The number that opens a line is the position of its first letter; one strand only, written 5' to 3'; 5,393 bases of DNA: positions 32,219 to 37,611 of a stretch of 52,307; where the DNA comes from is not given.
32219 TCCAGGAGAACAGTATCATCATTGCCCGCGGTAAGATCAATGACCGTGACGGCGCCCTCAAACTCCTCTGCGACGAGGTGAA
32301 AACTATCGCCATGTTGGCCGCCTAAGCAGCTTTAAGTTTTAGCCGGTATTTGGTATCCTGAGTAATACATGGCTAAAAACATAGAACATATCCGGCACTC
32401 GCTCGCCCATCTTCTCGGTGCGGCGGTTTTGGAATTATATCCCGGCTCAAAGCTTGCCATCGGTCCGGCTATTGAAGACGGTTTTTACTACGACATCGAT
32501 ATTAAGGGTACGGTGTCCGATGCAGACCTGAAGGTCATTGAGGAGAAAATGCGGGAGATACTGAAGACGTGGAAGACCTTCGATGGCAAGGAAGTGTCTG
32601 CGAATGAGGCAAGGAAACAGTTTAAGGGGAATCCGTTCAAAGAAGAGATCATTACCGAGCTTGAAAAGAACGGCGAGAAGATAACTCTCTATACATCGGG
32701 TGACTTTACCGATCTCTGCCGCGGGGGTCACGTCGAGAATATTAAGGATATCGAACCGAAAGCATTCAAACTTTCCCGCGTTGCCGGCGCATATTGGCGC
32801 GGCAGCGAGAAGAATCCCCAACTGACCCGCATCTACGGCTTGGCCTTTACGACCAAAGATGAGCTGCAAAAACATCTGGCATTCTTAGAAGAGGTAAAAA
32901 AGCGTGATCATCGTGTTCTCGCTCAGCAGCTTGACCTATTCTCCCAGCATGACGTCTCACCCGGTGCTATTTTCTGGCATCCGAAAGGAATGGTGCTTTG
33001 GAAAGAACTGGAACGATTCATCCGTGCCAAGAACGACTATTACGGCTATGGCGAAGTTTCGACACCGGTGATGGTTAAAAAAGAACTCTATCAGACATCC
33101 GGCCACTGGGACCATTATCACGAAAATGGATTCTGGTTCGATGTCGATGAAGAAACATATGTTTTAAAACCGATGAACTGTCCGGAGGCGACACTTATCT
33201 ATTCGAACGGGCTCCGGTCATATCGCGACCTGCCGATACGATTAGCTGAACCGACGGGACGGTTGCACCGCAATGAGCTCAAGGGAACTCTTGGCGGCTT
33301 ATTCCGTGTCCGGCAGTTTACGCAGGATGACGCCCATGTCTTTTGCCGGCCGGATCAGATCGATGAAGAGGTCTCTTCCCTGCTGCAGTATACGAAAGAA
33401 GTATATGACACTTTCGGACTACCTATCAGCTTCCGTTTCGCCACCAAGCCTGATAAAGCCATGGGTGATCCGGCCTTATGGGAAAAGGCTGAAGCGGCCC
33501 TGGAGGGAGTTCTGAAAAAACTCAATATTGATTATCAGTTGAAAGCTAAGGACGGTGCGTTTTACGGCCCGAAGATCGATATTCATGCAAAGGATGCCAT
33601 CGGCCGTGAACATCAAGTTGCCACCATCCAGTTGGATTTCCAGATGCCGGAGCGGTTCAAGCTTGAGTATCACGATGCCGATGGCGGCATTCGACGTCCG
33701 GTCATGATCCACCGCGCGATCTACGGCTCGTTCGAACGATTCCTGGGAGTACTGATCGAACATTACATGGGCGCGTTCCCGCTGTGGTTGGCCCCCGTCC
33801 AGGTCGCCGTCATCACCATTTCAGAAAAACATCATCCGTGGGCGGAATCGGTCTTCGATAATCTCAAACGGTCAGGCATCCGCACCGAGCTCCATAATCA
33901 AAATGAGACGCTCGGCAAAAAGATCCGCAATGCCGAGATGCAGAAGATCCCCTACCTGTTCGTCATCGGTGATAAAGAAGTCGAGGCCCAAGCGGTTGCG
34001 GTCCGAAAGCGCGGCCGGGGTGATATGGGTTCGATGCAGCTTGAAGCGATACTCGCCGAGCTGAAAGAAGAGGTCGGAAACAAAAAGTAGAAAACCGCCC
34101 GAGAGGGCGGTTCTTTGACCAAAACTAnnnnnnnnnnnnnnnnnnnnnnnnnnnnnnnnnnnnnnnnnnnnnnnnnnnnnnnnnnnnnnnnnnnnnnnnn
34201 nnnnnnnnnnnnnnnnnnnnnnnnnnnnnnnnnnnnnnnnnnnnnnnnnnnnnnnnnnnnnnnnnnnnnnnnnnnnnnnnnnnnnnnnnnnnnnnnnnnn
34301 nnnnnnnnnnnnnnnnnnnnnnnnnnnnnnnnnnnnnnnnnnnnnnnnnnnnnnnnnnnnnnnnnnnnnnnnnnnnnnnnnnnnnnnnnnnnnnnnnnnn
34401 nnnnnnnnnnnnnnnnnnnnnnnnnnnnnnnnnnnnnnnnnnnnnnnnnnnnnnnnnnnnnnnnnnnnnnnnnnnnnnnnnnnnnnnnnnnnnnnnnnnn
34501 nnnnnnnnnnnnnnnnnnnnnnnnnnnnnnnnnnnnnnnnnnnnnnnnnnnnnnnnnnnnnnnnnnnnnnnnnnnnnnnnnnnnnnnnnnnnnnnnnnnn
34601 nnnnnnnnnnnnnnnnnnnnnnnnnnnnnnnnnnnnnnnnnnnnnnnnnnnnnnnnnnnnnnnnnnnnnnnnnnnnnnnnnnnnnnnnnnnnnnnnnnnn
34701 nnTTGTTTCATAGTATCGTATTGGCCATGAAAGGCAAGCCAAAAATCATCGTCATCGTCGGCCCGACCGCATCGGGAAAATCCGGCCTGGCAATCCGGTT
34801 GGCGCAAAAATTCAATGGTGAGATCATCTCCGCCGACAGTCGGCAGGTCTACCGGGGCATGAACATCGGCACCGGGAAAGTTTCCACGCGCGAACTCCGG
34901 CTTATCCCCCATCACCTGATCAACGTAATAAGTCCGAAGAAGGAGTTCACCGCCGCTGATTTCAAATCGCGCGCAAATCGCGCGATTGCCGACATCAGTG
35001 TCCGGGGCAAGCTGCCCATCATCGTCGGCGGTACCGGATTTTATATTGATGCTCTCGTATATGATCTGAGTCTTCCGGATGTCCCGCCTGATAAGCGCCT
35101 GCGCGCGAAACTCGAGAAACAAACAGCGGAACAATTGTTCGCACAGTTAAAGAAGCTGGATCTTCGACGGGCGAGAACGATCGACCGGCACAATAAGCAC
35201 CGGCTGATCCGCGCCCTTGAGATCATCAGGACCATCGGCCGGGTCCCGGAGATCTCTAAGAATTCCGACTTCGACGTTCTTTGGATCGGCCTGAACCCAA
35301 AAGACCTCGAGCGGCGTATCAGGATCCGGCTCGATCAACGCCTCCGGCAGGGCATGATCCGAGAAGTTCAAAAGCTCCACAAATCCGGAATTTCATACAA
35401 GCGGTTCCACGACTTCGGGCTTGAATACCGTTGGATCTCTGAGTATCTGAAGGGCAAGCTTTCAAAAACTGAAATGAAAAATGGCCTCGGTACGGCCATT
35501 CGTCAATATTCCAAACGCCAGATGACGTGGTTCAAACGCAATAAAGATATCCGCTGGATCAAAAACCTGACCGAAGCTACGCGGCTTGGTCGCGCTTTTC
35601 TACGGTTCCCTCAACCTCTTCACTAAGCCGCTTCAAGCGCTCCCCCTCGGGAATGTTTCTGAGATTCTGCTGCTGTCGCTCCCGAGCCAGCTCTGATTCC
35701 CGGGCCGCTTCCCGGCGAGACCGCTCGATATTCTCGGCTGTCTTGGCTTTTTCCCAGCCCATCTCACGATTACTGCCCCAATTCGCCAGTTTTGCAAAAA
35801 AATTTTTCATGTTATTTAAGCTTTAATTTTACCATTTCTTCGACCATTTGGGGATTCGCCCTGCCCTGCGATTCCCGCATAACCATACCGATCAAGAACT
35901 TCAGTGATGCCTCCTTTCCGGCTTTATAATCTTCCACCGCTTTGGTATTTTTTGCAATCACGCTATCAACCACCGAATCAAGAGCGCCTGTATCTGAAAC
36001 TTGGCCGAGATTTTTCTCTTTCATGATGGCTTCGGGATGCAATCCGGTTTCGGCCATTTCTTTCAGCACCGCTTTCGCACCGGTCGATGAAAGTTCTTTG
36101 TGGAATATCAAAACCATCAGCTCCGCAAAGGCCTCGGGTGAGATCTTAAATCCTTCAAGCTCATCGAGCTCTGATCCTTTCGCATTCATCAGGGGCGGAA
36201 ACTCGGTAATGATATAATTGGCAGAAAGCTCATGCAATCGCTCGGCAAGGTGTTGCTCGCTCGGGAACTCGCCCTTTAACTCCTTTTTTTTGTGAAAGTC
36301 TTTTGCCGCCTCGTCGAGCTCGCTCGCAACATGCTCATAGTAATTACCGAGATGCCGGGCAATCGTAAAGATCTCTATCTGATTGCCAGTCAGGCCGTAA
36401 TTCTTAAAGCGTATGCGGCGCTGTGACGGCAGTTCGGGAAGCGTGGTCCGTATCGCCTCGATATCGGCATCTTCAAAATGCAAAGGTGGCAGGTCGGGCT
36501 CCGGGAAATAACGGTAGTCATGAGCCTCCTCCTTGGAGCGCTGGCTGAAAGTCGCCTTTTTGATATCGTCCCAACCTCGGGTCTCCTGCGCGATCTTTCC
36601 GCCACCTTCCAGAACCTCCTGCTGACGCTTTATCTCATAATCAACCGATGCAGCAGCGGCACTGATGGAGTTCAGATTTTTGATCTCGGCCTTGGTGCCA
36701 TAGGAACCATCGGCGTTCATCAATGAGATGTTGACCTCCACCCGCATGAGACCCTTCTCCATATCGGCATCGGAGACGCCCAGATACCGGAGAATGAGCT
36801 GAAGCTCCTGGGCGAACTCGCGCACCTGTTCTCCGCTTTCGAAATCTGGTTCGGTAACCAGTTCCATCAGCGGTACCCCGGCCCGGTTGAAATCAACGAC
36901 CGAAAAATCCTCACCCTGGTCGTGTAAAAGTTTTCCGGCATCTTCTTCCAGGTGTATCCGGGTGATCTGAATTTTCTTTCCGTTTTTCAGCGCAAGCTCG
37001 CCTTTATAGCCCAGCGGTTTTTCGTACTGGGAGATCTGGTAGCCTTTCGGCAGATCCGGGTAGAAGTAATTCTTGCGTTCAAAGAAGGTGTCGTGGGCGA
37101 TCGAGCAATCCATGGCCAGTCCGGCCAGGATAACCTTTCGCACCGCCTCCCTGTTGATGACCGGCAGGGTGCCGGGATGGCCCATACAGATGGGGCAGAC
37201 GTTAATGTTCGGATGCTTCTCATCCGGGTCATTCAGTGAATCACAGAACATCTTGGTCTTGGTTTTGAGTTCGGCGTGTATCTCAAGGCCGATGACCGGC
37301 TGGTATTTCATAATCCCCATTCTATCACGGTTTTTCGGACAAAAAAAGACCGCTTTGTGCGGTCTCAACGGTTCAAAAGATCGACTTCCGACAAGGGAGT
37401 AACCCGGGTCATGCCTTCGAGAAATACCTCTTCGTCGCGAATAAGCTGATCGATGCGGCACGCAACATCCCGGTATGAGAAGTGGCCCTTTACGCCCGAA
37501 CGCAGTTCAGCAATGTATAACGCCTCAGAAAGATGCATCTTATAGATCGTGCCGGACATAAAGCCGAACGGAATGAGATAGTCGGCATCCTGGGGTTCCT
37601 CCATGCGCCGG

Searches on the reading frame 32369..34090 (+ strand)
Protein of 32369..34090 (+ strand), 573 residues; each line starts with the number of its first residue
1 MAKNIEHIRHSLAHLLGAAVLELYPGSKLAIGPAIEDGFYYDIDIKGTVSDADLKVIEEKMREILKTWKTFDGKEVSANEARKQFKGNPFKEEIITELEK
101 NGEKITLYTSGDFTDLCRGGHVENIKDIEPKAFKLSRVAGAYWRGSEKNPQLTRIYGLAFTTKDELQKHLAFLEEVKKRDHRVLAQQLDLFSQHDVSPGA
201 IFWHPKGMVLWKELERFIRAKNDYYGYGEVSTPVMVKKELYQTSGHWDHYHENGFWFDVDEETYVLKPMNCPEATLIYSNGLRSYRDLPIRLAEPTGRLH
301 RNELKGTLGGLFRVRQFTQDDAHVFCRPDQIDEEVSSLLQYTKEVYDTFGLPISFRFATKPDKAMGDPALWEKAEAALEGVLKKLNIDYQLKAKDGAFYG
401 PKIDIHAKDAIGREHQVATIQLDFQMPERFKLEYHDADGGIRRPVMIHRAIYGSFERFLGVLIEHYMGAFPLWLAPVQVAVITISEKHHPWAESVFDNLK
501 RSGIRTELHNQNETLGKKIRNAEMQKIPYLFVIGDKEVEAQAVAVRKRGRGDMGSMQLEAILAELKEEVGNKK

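Call 13: search_protein_families(library=pfam, proteins=[window:32369-34090:+], max_evalue=0.00001)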
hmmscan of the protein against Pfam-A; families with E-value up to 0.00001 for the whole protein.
window:32369-34090:+ (573 aa): 3 families
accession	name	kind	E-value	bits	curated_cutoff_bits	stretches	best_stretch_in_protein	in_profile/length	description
PF00587.30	tRNA-synt_2b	-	4.6e-45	154.3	29.3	1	255-466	1-179/179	tRNA synthetase class II core domain (G, H, P, S and T)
PF03129.25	HGTP_anticodon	-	9.3e-23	80.7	21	1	478-567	1-93/94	Anticodon binding domain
PF07973.19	tRNA_SAD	-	4.6e-12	46.2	24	1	105-156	1-44/44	Threonyl and Alanyl tRNA synthetase second additional domain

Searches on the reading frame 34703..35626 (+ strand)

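Call 23: search_protein_families(library=pfam, proteins=[window:34703-35626:+], max_evalue=0.00001)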
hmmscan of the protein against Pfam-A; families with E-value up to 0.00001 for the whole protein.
window:34703-35626:+ (307 aa): 2 families
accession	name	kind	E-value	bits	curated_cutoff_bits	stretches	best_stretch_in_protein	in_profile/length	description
PF01715.23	IPPT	-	5.7e-68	229.6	23.6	1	48-279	1-242/243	IPP transferase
PF01745.22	IPT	-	4.3e-07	30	20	1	14-66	2-54/233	Isopentenyl transferase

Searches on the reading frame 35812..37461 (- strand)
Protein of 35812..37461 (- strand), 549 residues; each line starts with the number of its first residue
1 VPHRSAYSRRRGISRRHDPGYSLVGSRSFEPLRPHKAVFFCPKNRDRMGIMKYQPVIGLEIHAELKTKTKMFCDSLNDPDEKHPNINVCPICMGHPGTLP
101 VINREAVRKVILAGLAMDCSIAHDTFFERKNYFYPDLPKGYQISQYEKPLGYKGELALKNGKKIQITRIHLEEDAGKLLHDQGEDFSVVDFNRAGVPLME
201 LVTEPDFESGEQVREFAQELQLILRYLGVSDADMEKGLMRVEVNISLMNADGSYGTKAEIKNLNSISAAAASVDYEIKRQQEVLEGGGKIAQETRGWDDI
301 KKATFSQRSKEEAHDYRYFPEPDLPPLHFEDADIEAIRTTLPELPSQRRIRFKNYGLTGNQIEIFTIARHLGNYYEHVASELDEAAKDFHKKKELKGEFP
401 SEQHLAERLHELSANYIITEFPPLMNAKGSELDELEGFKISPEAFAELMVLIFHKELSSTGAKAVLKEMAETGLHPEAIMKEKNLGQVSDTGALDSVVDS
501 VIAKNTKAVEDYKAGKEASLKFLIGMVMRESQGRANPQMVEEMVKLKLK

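Call 13: search_protein_families(library=pfam, proteins=[window:35812-37461:-], max_evalue=0.00001)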
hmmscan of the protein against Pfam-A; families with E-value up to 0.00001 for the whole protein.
window:35812-37461:- (549 aa): 2 families
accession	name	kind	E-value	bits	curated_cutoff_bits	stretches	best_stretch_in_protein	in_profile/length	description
PF02934.20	GatB_N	-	1.7e-110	369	23.4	1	56-334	2-276/277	GatB/GatE catalytic domain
PF02637.23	GatB_Yqey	-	3.8e-39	134.3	27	1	410-548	13-148/148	GatB domain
